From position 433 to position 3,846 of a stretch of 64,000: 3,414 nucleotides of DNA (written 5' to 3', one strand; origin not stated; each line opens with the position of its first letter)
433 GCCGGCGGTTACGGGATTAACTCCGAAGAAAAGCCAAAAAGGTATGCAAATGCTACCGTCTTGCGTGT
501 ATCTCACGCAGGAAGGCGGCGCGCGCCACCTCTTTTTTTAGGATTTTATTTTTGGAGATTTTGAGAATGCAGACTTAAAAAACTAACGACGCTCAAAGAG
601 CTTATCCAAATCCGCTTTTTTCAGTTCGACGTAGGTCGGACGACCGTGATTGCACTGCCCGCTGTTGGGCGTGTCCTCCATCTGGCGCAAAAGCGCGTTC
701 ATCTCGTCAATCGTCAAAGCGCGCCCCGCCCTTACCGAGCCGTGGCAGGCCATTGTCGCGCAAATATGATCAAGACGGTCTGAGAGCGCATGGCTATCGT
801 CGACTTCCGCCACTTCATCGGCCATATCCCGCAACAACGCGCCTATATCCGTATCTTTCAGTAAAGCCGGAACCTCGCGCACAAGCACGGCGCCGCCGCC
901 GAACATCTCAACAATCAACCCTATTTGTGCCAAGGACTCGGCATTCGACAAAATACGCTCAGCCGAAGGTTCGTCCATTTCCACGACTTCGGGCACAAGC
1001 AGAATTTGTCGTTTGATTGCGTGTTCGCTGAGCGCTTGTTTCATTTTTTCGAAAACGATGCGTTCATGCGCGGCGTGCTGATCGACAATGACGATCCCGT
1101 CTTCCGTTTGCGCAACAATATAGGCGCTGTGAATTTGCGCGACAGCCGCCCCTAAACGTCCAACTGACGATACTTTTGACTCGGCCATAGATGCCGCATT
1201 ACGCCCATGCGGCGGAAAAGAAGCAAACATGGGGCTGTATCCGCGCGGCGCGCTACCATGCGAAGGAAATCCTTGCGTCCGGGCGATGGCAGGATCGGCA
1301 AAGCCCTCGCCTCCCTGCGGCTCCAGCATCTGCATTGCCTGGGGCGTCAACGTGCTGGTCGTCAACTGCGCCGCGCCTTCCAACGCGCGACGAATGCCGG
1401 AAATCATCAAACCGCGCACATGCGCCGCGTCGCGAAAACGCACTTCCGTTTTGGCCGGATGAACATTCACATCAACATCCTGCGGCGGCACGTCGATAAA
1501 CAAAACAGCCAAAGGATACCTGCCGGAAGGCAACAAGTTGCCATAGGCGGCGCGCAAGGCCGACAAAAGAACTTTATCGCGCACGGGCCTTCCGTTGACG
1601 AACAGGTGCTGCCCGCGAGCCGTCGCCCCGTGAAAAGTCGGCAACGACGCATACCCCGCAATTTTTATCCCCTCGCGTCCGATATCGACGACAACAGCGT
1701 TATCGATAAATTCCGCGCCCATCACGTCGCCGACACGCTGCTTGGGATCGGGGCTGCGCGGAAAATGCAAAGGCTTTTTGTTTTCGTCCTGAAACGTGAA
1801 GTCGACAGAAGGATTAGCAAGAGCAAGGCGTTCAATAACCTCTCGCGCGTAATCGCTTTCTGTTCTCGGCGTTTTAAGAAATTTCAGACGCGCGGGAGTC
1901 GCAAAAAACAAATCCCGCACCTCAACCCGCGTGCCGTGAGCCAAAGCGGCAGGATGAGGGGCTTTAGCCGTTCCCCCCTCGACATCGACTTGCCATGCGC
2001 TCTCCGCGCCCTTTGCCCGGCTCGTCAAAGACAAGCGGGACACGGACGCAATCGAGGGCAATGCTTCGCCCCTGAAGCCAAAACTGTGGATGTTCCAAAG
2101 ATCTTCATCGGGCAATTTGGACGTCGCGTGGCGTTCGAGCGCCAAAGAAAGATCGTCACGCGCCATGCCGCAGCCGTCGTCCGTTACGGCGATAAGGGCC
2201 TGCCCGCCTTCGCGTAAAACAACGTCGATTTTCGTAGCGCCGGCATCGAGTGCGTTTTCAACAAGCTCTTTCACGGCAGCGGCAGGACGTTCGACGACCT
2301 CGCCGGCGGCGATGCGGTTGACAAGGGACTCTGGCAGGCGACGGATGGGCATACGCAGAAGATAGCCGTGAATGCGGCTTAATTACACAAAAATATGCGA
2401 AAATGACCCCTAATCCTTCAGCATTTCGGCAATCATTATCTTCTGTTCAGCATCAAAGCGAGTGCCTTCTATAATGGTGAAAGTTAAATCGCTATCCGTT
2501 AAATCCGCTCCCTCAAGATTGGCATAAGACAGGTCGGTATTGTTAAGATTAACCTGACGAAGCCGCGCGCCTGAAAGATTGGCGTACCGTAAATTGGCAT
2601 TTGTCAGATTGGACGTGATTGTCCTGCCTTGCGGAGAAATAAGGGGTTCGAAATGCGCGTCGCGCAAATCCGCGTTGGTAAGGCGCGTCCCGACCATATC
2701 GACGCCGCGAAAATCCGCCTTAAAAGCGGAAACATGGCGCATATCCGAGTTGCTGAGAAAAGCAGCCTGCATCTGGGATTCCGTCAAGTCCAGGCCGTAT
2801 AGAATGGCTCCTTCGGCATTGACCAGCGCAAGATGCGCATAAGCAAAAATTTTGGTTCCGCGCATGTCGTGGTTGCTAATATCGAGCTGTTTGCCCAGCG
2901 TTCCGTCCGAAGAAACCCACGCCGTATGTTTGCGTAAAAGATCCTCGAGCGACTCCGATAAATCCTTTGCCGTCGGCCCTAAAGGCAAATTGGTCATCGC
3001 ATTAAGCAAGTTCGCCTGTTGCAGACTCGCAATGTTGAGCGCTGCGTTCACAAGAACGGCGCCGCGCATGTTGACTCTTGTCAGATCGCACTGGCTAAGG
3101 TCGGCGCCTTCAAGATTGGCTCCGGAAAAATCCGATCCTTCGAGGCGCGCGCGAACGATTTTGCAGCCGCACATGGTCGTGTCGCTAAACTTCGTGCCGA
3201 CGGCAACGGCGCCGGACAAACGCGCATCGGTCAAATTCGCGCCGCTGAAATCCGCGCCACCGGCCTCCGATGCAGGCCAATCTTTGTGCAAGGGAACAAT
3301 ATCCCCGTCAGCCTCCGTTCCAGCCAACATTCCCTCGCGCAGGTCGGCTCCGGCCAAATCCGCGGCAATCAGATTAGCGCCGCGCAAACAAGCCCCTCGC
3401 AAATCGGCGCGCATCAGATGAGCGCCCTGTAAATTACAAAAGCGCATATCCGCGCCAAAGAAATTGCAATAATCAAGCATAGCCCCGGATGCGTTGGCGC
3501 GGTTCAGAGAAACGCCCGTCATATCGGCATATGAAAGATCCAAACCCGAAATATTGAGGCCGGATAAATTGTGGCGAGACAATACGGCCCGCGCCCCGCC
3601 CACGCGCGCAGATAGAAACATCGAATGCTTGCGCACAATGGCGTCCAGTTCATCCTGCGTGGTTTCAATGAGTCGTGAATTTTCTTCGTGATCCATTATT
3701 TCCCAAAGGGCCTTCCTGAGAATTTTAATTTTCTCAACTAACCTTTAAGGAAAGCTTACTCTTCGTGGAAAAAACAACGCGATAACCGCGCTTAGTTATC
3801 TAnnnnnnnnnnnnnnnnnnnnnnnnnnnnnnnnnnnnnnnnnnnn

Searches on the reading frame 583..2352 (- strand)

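Call 38: search_protein_families(library=pfam, proteins=[window:583-2352:-], max_evalue=0.01)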
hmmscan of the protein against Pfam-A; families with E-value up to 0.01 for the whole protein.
window:583-2352:- (589 aa): 4 families
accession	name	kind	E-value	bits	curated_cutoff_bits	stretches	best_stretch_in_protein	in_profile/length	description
PF08676.16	MutL_C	-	1.1e-48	165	25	1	404-546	1-142/142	MutL C terminal dimerisation domain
PF01119.25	DNA_mis_repair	-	8.8e-37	125.8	26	1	209-324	3-118/119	DNA mismatch repair protein, C-terminal domain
PF13589.12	HATPase_c_3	-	1.2e-13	51.7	25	1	24-125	4-106/137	Histidine kinase-, DNA gyrase B-, and HSP90-like ATPase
PF02518.31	HATPase_c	-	3.9e-08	34.2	26.4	1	22-77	5-63/111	Histidine kinase-, DNA gyrase B-, and HSP90-like ATPase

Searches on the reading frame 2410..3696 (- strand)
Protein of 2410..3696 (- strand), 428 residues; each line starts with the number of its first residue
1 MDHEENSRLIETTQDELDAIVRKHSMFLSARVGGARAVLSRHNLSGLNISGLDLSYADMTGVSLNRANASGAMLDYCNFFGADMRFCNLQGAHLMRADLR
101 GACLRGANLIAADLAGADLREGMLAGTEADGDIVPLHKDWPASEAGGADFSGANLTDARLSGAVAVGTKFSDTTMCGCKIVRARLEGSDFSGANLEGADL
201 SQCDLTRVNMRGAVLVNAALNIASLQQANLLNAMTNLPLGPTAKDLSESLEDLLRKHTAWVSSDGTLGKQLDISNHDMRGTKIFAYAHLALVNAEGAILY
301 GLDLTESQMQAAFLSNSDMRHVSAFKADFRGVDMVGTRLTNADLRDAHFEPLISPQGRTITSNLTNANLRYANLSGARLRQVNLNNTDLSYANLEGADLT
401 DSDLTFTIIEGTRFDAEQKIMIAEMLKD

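Call 37: search_protein_families(library=pfam, proteins=[window:2410-3696:-], max_evalue=0.001)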
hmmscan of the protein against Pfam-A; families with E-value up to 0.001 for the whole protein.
window:2410-3696:- (428 aa): 3 families
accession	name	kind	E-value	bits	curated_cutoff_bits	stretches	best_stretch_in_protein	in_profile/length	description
PF00805.28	Pentapeptide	-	6.4e-60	198.6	20.2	8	362-401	1-40/40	Pentapeptide repeats (8 copies)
PF13599.13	Pentapeptide_4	-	2.8e-26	91.8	38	2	362-414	26-78/78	Pentapeptide repeat region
PF13576.12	Pentapeptide_3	-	3.5e-24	85.2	27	0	182-214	3-37/48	Pentapeptide repeats (9 copies)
